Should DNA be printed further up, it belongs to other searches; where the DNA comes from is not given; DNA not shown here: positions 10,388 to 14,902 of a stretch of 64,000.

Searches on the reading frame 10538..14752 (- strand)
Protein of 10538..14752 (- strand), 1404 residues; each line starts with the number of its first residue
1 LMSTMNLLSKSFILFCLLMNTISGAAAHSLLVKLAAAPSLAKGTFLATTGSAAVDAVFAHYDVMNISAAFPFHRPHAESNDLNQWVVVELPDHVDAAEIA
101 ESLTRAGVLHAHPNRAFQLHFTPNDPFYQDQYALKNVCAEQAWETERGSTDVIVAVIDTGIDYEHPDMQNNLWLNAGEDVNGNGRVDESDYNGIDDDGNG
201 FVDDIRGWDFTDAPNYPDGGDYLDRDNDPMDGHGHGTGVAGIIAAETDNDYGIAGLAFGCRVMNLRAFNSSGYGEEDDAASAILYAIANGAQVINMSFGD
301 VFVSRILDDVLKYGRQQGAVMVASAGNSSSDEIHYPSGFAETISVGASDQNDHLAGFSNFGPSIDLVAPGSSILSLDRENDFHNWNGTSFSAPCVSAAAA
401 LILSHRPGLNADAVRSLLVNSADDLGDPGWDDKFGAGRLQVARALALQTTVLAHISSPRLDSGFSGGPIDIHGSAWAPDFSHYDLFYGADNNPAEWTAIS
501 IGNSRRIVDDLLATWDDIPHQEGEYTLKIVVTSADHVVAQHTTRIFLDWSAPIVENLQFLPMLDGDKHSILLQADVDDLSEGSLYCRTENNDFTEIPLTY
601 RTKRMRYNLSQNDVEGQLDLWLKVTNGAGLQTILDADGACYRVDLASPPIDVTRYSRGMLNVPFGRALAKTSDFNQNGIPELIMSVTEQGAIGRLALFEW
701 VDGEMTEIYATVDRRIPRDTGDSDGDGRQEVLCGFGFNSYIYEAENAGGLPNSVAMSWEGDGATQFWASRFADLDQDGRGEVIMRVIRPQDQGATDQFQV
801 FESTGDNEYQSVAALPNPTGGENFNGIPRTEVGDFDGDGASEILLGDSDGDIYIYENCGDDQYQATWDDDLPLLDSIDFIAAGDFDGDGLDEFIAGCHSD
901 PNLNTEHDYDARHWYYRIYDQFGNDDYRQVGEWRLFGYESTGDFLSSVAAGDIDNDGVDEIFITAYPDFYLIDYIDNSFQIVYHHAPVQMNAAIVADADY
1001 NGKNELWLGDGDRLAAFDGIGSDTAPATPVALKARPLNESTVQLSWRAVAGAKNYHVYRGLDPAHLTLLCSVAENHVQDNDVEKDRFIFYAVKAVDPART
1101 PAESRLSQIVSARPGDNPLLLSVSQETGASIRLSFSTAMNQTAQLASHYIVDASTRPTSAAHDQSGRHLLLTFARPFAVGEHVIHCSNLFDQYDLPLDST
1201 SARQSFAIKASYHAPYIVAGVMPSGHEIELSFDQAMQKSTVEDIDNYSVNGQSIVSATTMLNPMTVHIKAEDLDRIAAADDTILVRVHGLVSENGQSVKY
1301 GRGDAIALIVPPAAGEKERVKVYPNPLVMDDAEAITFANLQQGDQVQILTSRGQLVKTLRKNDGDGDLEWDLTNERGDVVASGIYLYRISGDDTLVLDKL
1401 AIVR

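Call 24: search_protein_families(library=pfam, proteins=[window:10538-14752:-], max_evalue=0.001)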
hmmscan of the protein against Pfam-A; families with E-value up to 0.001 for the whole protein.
window:10538-14752:- (1404 aa): 6 families
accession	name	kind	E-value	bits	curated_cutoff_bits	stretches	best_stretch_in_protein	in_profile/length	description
PF00082.27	Peptidase_S8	-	1.6e-60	205.3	21.8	1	150-437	2-288/288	Subtilase family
PF13517.12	FG-GAP_3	-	1.4e-13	51.7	26.9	2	834-894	1-60/61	FG-GAP-like repeat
PF01839.29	FG-GAP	-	8.3e-13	48.4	22.1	0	944-966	1-23/37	FG-GAP repeat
PF18962.6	Por_Secre_tail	-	6.1e-05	23.7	27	0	1322-1402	1-75/75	Secretion system C-terminal sorting domain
PF13860.13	FlgD_ig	-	0.00028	21.2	27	0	1345-1391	26-75/79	FlgD Ig-like domain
PF13205.12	Big_5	-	0.00041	21.5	23.6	0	1109-1179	7-75/105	Bacterial Ig-like domain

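Call 67: search_protein_families(library=ncbifam, proteins=[window:10538-14752:-], max_evalue=0.001)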
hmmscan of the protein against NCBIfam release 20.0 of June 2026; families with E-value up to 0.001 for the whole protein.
window:10538-14752:- (1404 aa): 9 families
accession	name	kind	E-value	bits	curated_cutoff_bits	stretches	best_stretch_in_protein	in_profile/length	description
TIGR03921.1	T7SS_mycosin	equivalog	6.8e-57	193.2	278.75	2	217-448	34-288/353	type VII secretion-associated serine protease mycosin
NF033595.1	denti_PrtP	equivalog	5.6e-29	101.2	300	2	294-445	342-502/606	dentilisin complex serine proteinase subunit PrtP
TIGR03895.1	protease_PatA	subfamily_domain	2.1e-22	79.6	421.05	1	235-447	1-227/606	PatA/PatG family cyanobactin maturation protease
NF052228.1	T9SS_PorZ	equivalog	8e-14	51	260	1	1317-1403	670-756/757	type IX secretion system anionic LPS delivery protein PorZ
NF049966.1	QH_SP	equivalog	1.1e-12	47.8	165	1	224-422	31-211/219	subtilisin-like serine protease QhpE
TIGR04183.1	Por_Secre_tail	domain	3.7e-07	30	23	1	1322-1399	1-68/72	T9SS type A sorting domain-containing protein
NF042956.1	IteS_antiphage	equivalog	2.3e-05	22.8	900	0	370-422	476-533/747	S8 family anti-phage peptidase IteS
NF033707.1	T9SS_sortase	equivalog_domain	5.7e-05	20.9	420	1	1318-1390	997-1076/1095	type IX secretion system sortase PorU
NF040808.2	CspC_non_triad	exception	7.4e-05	21.4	675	0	150-341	96-290/556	bile acid germinant receptor pseudoprotease CspC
